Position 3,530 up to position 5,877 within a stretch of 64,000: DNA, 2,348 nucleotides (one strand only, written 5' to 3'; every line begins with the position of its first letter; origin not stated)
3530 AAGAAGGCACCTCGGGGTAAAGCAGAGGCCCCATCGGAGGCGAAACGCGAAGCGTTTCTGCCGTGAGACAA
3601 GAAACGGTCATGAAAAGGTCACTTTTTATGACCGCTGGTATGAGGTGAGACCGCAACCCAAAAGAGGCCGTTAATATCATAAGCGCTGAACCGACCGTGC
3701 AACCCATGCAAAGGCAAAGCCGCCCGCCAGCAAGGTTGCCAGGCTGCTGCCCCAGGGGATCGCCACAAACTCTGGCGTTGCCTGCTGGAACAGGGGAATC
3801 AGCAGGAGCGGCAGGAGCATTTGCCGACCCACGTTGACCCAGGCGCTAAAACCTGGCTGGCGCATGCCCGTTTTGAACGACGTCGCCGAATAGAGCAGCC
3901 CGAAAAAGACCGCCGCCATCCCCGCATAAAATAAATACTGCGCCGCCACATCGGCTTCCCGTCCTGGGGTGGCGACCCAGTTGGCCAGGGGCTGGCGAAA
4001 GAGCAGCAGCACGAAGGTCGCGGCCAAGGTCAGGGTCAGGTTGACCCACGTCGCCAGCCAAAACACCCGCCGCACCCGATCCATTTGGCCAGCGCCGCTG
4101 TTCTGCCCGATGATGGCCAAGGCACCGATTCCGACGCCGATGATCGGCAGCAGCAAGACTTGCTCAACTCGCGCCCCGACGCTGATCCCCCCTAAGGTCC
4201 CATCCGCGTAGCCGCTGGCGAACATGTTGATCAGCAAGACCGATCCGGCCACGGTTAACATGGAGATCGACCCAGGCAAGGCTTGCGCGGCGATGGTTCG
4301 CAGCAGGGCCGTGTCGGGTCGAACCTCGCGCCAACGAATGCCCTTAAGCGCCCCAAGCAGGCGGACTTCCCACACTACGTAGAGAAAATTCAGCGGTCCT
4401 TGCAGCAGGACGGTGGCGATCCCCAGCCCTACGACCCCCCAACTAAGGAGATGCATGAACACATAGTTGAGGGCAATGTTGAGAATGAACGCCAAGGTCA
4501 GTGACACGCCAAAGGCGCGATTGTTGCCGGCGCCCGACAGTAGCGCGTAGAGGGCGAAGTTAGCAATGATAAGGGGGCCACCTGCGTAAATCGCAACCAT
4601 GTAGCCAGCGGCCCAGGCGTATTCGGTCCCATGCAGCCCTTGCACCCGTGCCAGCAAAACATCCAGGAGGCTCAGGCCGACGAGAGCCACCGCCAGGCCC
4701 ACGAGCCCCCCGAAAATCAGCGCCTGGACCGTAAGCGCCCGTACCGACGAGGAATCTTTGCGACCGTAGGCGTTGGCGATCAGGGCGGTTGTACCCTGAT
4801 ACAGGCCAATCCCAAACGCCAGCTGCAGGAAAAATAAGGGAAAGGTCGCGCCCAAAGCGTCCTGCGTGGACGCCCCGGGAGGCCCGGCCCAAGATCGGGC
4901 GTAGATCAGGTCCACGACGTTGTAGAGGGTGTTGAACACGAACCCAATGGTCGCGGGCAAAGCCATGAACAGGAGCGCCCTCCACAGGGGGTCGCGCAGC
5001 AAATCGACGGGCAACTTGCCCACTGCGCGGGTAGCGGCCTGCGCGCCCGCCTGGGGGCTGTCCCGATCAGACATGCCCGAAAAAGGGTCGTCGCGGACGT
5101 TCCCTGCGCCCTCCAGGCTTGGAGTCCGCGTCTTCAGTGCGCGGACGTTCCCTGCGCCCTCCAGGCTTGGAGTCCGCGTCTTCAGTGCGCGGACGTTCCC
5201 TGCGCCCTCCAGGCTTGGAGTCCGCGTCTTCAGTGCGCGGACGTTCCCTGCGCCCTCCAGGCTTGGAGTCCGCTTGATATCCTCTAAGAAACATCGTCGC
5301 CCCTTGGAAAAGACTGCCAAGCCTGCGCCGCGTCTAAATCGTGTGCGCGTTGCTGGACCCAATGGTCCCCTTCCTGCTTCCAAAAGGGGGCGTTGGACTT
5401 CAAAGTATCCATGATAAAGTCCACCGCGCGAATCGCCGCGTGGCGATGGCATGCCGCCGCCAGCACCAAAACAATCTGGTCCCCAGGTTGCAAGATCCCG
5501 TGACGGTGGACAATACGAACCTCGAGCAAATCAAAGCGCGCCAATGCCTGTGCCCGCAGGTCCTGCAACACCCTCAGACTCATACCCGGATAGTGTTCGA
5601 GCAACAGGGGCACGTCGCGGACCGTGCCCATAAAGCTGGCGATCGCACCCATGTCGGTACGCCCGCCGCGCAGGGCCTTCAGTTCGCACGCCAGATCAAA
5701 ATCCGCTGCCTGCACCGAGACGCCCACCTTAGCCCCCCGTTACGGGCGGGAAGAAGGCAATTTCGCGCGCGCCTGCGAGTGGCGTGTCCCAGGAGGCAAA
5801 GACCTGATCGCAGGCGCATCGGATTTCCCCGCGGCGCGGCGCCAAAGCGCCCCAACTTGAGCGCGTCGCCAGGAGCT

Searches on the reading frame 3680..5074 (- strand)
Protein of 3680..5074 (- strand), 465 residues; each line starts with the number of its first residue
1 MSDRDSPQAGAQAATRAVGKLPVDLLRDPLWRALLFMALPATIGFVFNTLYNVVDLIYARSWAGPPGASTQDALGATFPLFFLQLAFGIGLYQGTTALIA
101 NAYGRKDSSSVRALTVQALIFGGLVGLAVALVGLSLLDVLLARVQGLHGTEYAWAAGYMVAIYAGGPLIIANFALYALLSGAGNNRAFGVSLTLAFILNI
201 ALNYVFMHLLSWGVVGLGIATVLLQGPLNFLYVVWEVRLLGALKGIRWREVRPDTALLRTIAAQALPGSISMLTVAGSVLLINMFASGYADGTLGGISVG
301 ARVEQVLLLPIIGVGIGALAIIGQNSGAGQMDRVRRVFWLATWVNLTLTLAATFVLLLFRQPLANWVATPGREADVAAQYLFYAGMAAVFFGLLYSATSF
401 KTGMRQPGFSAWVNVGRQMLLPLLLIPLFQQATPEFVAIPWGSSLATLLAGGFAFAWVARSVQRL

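Call 28: find_homologous_proteins(query=window:3680-5074:-, max_evalue=1e-60)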
Query seq(465 aa) (465 aa): 13 proteins with E <= 1e-60 among 8000 candidates.
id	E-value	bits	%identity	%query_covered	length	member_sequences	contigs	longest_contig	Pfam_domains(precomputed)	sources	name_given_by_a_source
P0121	2.0e-292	988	100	100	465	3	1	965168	PF01554.24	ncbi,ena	-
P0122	1.5e-194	665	69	99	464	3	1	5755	PF01554.24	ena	-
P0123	9.7e-193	659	70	99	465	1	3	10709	PF01554.24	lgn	-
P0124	1.1e-187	643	71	97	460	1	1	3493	PF01554.24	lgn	-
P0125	1.2e-186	639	65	99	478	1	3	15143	PF01554.24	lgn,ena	-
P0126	2.1e-185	635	70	95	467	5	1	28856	PF01554.24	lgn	-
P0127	2.9e-185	635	66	100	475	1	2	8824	PF01554.24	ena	-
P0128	3.6e-185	634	68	99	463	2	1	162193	PF01554.24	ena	-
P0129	3.0e-181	622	66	99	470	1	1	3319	PF01554.24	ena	-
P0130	1.4e-173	596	64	100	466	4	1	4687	PF01554.24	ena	-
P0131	2.8e-167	575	64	100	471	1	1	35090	PF01554.24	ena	-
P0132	4.1e-164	565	63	95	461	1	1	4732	PF01554.24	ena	-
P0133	1.1e-133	465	67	75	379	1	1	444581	PF01554.24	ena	-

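Call 29: find_encoding_contigs(protein=P0121, flank=3000, max_places=10)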
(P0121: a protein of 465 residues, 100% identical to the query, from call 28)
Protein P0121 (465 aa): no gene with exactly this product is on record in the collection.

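Call 30: list_cluster_members(proteins=[P0121])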
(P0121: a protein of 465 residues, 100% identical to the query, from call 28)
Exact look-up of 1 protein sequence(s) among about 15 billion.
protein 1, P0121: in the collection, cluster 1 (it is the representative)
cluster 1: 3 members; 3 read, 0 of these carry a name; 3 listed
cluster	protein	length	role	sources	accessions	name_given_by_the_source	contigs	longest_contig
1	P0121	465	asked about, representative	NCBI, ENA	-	-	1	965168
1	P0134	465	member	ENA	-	-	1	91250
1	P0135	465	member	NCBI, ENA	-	-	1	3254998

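Call 31: find_encoding_contigs(protein=P0135, flank=4000, max_places=10)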
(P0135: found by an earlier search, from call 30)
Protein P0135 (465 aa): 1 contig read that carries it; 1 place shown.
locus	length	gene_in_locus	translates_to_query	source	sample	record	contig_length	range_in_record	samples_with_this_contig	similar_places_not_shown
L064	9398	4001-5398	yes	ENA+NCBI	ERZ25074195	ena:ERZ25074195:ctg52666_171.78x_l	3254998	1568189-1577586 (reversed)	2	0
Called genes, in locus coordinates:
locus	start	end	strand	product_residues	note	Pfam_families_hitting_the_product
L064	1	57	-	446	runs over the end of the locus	PF00275:EPSP_synthase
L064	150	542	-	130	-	-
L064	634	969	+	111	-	-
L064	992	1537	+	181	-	PF01066:CDP-OH_P_transf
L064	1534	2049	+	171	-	PF03205:MobB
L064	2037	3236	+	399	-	PF03453:MoeA_N, PF00994:MoCF_biosynth, PF03454:MoeA_C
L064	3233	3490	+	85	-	PF02597:ThiS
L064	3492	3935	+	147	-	PF02391:MoaE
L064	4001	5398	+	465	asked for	PF01554:MatE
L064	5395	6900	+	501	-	PF02541:Ppx-GppA, PF21697:Ppx_C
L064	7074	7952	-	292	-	PF04976:DmsC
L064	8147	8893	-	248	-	PF13187:Fer4_9 (faint), PF25160:LdpA_Fe-S-bd (faint), PF12797:Fer4_2 (faint), PF12837:Fer4_6 (faint), PF12838:Fer4_7 (weak), PF13237:Fer4_10 (weak), PF13247:Fer4_11, PF00037:Fer4 (weak), +2 more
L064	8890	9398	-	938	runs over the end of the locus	PF04879:Molybdop_Fe4S4, PF00384:Molybdopterin, PF01568:Molydop_binding (weak)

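Call 32: find_encoding_contigs(protein=P0134, flank=4000, max_places=10)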
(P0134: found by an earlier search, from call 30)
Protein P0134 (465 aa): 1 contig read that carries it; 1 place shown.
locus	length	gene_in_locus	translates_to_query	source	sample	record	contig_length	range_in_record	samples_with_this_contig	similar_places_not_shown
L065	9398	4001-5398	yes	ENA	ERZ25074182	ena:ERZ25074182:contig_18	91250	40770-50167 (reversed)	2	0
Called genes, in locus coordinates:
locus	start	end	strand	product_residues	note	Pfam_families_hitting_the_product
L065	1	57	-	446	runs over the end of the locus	PF00275:EPSP_synthase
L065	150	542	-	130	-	-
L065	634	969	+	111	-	-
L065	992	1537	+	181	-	PF01066:CDP-OH_P_transf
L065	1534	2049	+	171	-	PF03205:MobB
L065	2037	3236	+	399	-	PF03453:MoeA_N, PF00994:MoCF_biosynth, PF03454:MoeA_C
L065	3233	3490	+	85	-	PF02597:ThiS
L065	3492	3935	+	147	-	PF02391:MoaE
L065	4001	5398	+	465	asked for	PF01554:MatE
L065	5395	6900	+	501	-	PF02541:Ppx-GppA, PF21697:Ppx_C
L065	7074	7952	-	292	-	PF04976:DmsC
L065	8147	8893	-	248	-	PF13187:Fer4_9 (faint), PF25160:LdpA_Fe-S-bd (faint), PF12797:Fer4_2 (faint), PF12837:Fer4_6 (faint), PF12838:Fer4_7 (weak), PF13237:Fer4_10 (weak), PF13247:Fer4_11, PF00037:Fer4 (weak), +2 more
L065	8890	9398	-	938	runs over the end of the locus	PF04879:Molybdop_Fe4S4, PF00384:Molybdopterin, PF01568:Molydop_binding (weak)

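Call 35: find_encoding_contigs(protein=P0128, flank=10000, max_places=3)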
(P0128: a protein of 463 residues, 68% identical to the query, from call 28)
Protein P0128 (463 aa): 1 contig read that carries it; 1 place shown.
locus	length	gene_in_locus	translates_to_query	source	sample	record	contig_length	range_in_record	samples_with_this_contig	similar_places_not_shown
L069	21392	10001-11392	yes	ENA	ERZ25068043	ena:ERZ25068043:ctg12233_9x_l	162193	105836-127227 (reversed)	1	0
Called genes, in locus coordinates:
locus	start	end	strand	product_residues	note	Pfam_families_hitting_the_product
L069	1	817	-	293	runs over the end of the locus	PF04321:RmlD_sub_bind (weak)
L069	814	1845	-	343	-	PF02492:cobW, PF07683:CobW_C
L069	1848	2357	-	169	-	PF02283:CobU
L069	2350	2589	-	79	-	PF06945:DUF1289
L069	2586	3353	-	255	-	PF02571:CbiJ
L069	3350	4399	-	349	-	PF01888:CbiD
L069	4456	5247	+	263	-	PF00590:TP_methylase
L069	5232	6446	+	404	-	PF01656:CbiA, PF13500:AAA_26 (faint), PF07685:GATase_3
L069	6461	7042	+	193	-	PF01266:DAO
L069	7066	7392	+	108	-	PF16901:DAO_C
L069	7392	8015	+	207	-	PF02224:Cytidylate_kin, PF13189:Cytidylate_kin2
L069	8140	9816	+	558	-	PF17092:PCB_OB (faint), PF00575:S1 (weak), PF00575:S1, PF23459:S1_RRP5 (weak), PF00575:S1, PF21710:Spt6_S1, PF00575:S1, PF23459:S1_RRP5 (weak), +1 more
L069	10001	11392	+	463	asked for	PF01554:MatE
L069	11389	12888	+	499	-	PF02541:Ppx-GppA, PF21697:Ppx_C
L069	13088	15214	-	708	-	PF13089:PP_kinase_N, PF02503:PP_kinase, PF17941:PP_kinase_C_1, PF13091:PLDc_2 (faint), PF13090:PP_kinase_C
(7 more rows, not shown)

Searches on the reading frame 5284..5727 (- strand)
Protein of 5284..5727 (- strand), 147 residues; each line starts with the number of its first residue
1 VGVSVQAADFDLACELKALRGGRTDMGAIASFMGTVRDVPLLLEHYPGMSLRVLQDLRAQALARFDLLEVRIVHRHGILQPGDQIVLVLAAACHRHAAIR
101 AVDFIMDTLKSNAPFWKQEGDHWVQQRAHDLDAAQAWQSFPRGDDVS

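Call 57: search_protein_families(library=pfam, proteins=[window:5284-5727:-], max_evalue=0.001)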
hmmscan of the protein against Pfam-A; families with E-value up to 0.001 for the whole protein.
window:5284-5727:- (147 aa): 1 family
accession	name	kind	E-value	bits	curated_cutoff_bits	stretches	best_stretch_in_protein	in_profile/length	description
PF02391.22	MoaE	-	2.4e-26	92.6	23.4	1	6-111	2-113/114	MoaE protein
